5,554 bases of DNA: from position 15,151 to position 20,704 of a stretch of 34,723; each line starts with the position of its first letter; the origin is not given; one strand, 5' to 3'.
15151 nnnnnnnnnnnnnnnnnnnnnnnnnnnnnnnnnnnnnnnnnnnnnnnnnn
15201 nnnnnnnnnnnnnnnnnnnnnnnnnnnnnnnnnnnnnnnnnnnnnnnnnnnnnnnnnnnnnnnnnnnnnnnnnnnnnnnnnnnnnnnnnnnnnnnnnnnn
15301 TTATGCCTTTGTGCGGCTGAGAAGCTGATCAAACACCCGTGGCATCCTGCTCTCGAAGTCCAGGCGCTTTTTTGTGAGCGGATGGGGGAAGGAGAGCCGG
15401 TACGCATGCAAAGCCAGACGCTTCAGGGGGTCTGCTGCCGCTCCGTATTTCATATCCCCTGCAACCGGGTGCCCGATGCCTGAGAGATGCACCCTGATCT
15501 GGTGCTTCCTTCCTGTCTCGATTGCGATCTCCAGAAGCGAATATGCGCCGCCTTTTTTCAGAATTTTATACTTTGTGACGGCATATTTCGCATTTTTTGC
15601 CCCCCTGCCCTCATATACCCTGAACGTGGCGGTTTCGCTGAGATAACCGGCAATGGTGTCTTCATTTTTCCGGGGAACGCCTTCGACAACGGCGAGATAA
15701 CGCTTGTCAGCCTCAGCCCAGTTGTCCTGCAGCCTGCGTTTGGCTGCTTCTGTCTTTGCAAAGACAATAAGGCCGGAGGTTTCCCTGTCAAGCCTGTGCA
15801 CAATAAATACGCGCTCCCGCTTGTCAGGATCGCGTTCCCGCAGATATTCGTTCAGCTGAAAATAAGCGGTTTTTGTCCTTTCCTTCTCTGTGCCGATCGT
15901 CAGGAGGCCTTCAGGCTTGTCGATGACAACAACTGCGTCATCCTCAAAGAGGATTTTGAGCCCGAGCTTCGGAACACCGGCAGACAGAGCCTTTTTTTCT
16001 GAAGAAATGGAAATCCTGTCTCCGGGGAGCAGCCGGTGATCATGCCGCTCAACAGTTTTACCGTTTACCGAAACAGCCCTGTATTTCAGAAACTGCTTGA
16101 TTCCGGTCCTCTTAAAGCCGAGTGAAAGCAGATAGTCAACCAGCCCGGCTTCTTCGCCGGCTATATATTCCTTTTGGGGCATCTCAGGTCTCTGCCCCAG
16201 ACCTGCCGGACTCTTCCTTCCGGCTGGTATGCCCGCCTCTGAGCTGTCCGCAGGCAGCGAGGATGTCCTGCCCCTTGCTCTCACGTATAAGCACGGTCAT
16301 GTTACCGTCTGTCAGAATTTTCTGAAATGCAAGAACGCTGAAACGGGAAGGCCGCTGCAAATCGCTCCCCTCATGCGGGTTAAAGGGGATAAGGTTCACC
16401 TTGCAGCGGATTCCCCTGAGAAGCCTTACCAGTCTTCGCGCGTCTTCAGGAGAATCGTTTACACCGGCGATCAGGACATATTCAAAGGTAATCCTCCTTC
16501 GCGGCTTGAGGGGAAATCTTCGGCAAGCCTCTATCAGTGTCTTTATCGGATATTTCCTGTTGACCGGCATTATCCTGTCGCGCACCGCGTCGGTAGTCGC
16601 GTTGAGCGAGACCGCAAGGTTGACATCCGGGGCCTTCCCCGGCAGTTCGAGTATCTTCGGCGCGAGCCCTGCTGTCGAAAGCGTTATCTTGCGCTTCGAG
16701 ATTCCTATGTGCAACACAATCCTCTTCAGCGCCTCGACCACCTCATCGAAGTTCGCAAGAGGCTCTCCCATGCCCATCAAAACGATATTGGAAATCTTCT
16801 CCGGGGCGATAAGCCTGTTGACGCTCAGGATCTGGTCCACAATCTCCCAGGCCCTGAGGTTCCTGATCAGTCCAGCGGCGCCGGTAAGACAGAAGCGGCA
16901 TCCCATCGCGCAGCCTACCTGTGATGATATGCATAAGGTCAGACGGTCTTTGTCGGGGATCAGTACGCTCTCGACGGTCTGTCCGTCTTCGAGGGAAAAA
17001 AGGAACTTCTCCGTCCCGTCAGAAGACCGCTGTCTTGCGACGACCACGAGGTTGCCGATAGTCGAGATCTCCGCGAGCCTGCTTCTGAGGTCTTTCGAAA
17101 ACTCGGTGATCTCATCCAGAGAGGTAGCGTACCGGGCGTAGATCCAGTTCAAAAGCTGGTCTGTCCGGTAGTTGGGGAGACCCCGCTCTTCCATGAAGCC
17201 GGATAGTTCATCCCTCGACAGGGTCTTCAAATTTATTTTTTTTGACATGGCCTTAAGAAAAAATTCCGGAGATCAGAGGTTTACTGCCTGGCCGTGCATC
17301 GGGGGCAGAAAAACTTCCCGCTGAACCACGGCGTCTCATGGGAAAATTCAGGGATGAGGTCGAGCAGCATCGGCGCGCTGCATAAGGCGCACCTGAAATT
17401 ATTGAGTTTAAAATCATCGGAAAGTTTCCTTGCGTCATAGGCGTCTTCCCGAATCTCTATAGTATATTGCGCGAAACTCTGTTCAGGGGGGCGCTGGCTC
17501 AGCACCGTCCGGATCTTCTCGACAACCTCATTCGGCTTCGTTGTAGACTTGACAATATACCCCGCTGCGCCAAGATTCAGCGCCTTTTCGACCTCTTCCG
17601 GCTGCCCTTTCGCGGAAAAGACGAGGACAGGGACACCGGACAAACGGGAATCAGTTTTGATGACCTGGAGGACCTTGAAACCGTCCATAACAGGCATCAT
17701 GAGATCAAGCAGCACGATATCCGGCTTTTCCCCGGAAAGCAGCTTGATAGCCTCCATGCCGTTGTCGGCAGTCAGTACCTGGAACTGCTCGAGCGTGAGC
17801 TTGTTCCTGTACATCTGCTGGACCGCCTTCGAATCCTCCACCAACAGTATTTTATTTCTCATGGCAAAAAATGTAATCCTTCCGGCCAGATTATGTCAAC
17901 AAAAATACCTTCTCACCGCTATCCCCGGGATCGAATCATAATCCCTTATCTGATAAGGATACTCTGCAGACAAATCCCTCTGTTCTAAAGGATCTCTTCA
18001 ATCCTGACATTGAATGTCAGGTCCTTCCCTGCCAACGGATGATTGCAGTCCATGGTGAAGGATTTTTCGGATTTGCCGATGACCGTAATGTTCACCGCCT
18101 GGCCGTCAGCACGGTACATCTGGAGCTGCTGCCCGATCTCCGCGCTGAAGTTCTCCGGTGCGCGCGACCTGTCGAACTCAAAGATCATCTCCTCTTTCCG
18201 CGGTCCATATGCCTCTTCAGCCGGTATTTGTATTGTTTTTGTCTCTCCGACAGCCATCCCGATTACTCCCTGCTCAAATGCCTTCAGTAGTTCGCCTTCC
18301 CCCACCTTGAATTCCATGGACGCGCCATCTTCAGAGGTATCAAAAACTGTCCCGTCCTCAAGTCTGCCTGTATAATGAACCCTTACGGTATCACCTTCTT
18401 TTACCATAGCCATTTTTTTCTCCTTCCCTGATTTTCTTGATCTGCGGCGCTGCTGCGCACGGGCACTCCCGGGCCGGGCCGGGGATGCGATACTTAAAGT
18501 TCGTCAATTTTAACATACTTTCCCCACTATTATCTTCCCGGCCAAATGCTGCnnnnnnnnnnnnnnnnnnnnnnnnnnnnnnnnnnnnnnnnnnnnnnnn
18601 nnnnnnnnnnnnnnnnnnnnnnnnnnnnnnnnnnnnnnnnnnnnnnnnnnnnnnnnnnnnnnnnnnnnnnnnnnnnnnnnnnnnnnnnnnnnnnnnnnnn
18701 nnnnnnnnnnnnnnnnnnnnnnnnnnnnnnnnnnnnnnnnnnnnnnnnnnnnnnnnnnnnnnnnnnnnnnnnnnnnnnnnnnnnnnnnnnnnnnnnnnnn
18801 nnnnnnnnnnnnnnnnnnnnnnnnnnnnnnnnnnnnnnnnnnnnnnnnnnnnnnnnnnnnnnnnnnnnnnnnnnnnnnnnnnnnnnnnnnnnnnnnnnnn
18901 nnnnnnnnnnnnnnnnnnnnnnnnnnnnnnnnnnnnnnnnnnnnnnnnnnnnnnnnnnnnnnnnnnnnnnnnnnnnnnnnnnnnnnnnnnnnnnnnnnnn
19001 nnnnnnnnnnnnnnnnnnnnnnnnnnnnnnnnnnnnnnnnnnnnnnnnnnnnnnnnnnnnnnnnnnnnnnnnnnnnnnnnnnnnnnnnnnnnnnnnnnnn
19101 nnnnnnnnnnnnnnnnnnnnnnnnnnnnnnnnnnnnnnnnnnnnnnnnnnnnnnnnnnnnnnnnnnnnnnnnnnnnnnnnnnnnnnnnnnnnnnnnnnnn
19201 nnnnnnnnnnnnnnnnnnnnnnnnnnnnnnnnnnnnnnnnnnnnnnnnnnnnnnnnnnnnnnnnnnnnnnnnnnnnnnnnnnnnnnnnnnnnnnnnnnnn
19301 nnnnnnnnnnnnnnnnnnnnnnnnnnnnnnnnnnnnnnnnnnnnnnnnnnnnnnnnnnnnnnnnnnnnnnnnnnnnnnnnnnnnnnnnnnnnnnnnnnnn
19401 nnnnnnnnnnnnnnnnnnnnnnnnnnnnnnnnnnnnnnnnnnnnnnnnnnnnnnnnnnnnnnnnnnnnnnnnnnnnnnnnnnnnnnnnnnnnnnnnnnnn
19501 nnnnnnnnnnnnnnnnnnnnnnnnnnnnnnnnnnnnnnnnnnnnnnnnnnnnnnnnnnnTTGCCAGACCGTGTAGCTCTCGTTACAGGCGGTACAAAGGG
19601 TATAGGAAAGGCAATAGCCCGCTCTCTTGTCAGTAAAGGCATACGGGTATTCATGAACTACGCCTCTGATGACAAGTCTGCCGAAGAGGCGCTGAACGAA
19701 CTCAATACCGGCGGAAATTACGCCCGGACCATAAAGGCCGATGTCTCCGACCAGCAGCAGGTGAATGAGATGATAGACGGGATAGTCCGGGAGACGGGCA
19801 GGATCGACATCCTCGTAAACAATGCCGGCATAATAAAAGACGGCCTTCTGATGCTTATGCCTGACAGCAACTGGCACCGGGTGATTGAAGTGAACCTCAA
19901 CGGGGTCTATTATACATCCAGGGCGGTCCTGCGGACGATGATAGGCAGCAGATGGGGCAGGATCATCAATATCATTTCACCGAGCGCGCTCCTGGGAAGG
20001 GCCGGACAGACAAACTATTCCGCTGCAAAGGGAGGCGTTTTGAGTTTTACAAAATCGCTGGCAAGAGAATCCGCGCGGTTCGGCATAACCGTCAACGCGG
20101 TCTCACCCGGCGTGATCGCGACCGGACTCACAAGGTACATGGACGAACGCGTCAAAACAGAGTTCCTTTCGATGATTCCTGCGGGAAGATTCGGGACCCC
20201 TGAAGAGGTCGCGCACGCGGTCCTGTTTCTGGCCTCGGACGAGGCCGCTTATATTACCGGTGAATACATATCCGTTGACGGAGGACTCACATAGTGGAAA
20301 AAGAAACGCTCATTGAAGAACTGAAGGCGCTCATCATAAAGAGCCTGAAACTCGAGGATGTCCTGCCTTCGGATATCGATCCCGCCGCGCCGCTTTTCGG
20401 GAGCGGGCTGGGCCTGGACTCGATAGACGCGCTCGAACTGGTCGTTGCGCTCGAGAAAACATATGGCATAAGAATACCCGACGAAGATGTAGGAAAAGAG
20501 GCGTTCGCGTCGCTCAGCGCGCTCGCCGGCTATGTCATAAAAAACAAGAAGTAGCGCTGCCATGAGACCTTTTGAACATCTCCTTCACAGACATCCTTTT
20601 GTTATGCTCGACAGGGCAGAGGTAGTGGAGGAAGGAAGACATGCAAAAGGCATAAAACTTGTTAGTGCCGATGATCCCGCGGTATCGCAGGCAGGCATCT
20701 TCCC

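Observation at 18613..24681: Ketosynthase-less ACP-dependent operon fused to an MMPL exporter and a GT2 glycosyltransferase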

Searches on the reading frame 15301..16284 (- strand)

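Call 5: search_protein_families(library=pfam, proteins=[window:15301-16284:-], max_evalue=0.001)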
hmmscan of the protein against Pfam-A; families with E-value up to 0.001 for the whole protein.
window:15301-16284:- (327 aa): 3 families
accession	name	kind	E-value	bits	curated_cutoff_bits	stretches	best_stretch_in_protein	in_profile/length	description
PF00849.27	PseudoU_synth_2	-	2.9e-33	115.7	26.8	1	118-268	2-151/152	RNA pseudouridylate synthase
PF01479.30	S4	-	0.00034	20.7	22.8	1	48-91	3-48/48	S4 domain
PF13275.11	S4_2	-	0.00073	19.8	24.6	0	62-96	26-60/65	S4 domain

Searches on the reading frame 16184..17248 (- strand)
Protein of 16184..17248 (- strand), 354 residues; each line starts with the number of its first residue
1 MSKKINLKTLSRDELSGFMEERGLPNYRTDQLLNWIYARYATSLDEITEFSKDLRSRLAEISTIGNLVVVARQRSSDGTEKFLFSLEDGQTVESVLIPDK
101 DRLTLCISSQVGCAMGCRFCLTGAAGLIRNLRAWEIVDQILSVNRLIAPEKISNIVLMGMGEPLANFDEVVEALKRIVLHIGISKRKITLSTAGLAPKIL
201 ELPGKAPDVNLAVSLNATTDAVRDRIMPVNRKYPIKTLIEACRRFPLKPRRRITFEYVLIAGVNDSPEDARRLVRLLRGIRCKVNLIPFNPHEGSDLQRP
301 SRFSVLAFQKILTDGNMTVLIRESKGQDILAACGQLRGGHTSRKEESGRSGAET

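Call 5: search_protein_families(library=pfam, proteins=[window:16184-17248:-], max_evalue=0.001)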
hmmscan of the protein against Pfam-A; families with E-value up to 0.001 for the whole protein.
window:16184-17248:- (354 aa): 2 families
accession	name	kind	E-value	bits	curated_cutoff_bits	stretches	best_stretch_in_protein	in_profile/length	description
PF04055.27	Radical_SAM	-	1.3e-16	61.7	29.5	1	108-273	2-165/166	Radical SAM superfamily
PF21016.3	RlmN_N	-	3.5e-15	55.9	24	1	5-64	1-60/60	Ribosomal RNA large subunit methyltransferase N-terminal domain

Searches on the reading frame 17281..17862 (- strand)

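Call 5: search_protein_families(library=pfam, proteins=[window:17281-17862:-], max_evalue=0.001)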
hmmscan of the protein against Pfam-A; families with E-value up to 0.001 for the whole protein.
window:17281-17862:- (193 aa): 2 families
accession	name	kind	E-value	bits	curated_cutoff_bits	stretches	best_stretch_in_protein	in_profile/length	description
PF00072.30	Response_reg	-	2.9e-26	92.3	30.2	1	5-117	1-110/111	Response regulator receiver domain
PF00534.26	Glycos_transf_1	-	0.00058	19.9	26.4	1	76-134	116-169/172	Glycosyl transferases group 1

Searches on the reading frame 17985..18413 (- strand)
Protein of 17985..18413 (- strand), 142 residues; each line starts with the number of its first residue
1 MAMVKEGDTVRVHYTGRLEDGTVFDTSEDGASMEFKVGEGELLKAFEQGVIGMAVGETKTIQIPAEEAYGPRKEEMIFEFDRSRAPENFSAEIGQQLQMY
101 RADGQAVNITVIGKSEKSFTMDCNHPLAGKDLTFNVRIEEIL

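Call 5: search_protein_families(library=pfam, proteins=[window:17985-18413:-], max_evalue=0.001)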
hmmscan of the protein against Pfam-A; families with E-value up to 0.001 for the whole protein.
window:17985-18413:- (142 aa): 1 family
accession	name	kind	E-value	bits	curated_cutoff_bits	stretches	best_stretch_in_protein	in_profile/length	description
PF00254.34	FKBP_C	-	8.9e-24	84.1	21.1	1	4-74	5-76/94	FKBP-type peptidyl-prolyl cis-trans isomerase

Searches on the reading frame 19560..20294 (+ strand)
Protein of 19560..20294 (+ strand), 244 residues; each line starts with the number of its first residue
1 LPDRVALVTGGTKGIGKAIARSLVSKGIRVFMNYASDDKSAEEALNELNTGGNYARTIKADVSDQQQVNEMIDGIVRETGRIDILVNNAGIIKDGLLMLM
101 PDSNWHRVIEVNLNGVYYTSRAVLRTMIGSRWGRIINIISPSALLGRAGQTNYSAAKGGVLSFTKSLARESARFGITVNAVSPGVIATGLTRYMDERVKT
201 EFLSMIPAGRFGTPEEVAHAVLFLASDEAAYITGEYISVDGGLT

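Call 4: search_protein_families(library=pfam, proteins=[window:19560-20294:+], max_evalue=0.01)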
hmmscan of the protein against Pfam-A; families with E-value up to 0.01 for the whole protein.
window:19560-20294:+ (244 aa): 7 families
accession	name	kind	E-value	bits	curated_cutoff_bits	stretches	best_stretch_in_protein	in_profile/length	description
PF13561.12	adh_short_C2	-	3.5e-65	220.3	27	1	13-244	6-236/236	Enoyl-(Acyl carrier protein) reductase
PF00106.31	adh_short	-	1.9e-59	200.9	26.6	1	4-196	1-192/195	short chain dehydrogenase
PF08659.16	KR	-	2e-22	80.4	22.6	1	6-182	3-174/180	KR domain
PF01370.27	Epimerase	-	9.9e-05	22.3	20.9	1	6-92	1-75/240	NAD dependent epimerase/dehydratase family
PF16363.11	GDP_Man_Dehyd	-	0.00079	19.4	27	1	7-74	1-73/332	GDP-mannose 4,6 dehydratase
PF23441.1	SDR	-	0.0035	17.2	27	0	158-243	168-255/258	SDR-like rossmann domain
PF01073.25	3Beta_HSD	-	0.0044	16.5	22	1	7-75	1-67/280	3-beta hydroxysteroid dehydrogenase/isomerase family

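Call 7: search_protein_families(library=ncbifam, proteins=[window:19560-20294:+], max_evalue=0.01)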
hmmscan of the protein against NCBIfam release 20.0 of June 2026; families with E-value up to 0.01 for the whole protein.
window:19560-20294:+ (244 aa): 235 families (the best 25 are shown)
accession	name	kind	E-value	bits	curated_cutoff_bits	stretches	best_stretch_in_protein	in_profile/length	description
TIGR01830.1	3oxo_ACP_reduc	equivalog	2.1e-89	299.3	297.75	1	6-243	1-238/239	3-oxoacyl-[acyl-carrier-protein] reductase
NF004197.0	PRK05653.1-1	equivalog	1.4e-84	283.7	332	1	3-243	7-246/249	3-oxoacyl-ACP reductase FabG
NF053542.1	FlxB_rubin_SDR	equivalog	2.4e-81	273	340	1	5-243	2-239/239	flexirubin biosynthesis SDR family reductase FlxB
TIGR01829.1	AcAcCoA_reduct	subfamily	3.9e-79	265.7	302.1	1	4-243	1-240/242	acetoacetyl-CoA reductase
NF009464.0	PRK12824.1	subfamily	3.4e-78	262.7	269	1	3-243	2-242/245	3-oxoacyl-ACP reductase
NF004198.0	PRK05653.1-3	equivalog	6.2e-77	258.4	296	1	3-243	7-246/248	3-oxoacyl-ACP reductase FabG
NF009466.0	PRK12826.1-2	subfamily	8.4e-77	258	222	1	3-243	3-244/248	3-oxoacyl-ACP reductase FabG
NF004200.0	PRK05653.1-5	equivalog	1.2e-74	250.9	273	1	4-243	3-241/242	3-oxoacyl-ACP reductase FabG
NF004199.0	PRK05653.1-4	equivalog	2.4e-74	250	301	1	4-243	6-245/247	3-oxoacyl-ACP reductase FabG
NF009546.0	PRK12935.1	equivalog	1.2e-68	231.3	418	1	4-243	7-245/247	acetoacetyl-CoA reductase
NF005559.1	PRK07231.1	subfamily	2.1e-67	227.3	215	1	3-244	4-248/249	glucose 1-dehydrogenase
NF052558.1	MBtsdlDhBudC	equivalog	1.9e-66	224.2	270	1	3-244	3-242/250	meso-2,3-butanediol dehydrogenase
NF004791.0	PRK06138.1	equivalog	3.2e-64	216.7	312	1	3-244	5-250/252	SDR family oxidoreductase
NF047420.2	EF_P_mod_YmfI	equivalog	1.3e-62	211.6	238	1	6-243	2-235/236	elongation factor P 5-aminopentanone reductase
NF009384.0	PRK12743.1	equivalog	3.2e-61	206.8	264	1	3-243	6-247/258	SDR family oxidoreductase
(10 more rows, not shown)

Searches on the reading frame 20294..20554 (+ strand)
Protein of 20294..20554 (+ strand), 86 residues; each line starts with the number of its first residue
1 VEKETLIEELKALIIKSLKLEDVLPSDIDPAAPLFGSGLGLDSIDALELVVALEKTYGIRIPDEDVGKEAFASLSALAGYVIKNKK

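Call 4: search_protein_families(library=pfam, proteins=[window:20294-20554:+], max_evalue=0.01)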
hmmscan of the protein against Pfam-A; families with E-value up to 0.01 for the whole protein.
window:20294-20554:+ (86 aa): 1 family
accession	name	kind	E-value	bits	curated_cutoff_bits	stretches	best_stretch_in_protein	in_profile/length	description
PF00550.31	PP-binding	-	1.3e-12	48.2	20.8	1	10-81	3-67/67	Phosphopantetheine attachment site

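Call 7: search_protein_families(library=ncbifam, proteins=[window:20294-20554:+], max_evalue=0.01)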
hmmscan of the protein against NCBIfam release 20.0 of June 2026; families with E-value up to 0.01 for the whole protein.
window:20294-20554:+ (86 aa): 17 families
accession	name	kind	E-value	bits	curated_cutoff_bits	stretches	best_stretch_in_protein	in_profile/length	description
NF006617.0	PRK09184.1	subfamily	5.2e-24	84.1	70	1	3-85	11-94/96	phosphopantetheine-binding protein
TIGR00517.1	acyl_carrier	equivalog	1.3e-10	41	70.45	1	4-81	2-73/77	acyl carrier protein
NF058660.1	cispen_ACP_AmcB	equivalog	5.3e-10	39.3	80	1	11-84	7-78/80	cispentacin biosynthesis acyl carrier protein AmcB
NF002148.0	PRK00982.1-2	subfamily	5.4e-10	39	71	1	3-68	2-63/79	acyl carrier protein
NF005480.0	PRK07081.1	equivalog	1.1e-09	38.1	72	1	9-81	4-73/83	acyl carrier protein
NF005798.0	PRK07639.1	equivalog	1.6e-09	38.1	100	1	1-83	1-80/91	petrobactin biosynthesis protein AsbD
NF009104.0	PRK12449.1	equivalog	2.6e-09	36.9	70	1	1-85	1-79/80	acyl carrier protein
NF002151.0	PRK00982.1-5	equivalog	1.6e-08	34.5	92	1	7-66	5-60/78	acyl carrier protein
NF002149.0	PRK00982.1-3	equivalog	1.7e-08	34.3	106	1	9-68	7-62/78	acyl carrier protein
NF003757.0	PRK05350.1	equivalog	1.8e-08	34.4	65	1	1-65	2-62/83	acyl carrier protein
NF052616.1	ACP_for_OlsHI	equivalog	1.2e-06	28.7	130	1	21-85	14-81/83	ornithine lipid biosynthesis acyl carrier protein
NF002150.0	PRK00982.1-4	subfamily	1.3e-06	28.6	66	1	1-85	1-79/80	acyl carrier protein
NF002147.0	PRK00982.1-1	equivalog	2.3e-06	27.3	84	1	22-67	21-65/83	acyl carrier protein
NF040636.1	AcpM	exception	1.1e-05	25.3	146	1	34-67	30-63/93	meromycolate extension acyl carrier protein AcpM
TIGR04069.1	ocin_ACP_rel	hypoth_equivalog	1.9e-05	25.1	70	1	32-76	28-72/77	peptide maturation system acyl carrier-related protein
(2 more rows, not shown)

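Call 27: search_solved_structures(query=window:20294-20554:+, max_evalue=0.01)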
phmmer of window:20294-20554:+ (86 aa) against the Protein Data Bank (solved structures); distinct sequences matched with E-value up to 0.01: 108 (the best 60 are shown).
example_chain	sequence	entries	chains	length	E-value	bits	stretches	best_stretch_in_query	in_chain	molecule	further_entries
9ls6_A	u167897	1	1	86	5.6e-18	68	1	5-81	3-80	Acyl carrier protein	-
9f5x_J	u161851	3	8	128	1.2e-08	38.3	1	19-84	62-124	Acyl carrier protein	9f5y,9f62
7ar9_T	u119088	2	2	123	4.2e-08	36.6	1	17-84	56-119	SDAP1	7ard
8jfn_B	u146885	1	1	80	6e-08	36.1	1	5-84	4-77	Acyl carrier protein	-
8jfg_G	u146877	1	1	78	7.1e-08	35.8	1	6-84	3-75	Acyl carrier protein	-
8jfh_E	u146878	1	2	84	8.1e-08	35.7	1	6-84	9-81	Acyl carrier protein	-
7ar7_U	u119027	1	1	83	8.1e-08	35.7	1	15-70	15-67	Acyl carrier protein 2, mitochondrial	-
4zjb_G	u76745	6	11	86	8.7e-08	35.6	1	6-84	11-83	Acyl carrier protein | Acyl carrier protein,Acyl carrier protein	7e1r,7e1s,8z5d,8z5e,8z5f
5h9g_A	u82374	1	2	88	9.4e-08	35.5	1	6-84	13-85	Acyl carrier protein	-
7a23_e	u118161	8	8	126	2.3e-07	34.2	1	15-69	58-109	ACPM2 | Acyl carrier protein 2, mitochondrial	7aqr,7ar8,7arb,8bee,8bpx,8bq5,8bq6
8jfi_G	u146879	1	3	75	2.3e-07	34.2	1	8-84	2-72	Acyl carrier protein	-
5h9h_A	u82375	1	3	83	3.2e-07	33.8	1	6-84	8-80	Acyl carrier protein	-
8e73_AB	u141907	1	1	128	3.5e-07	33.6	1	20-68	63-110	NDUAB1-alpha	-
2ehs_A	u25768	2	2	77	3.8e-07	33.5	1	8-68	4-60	Acyl carrier protein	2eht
7b0n_T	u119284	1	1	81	7.4e-07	32.6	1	24-73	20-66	Acyl carrier protein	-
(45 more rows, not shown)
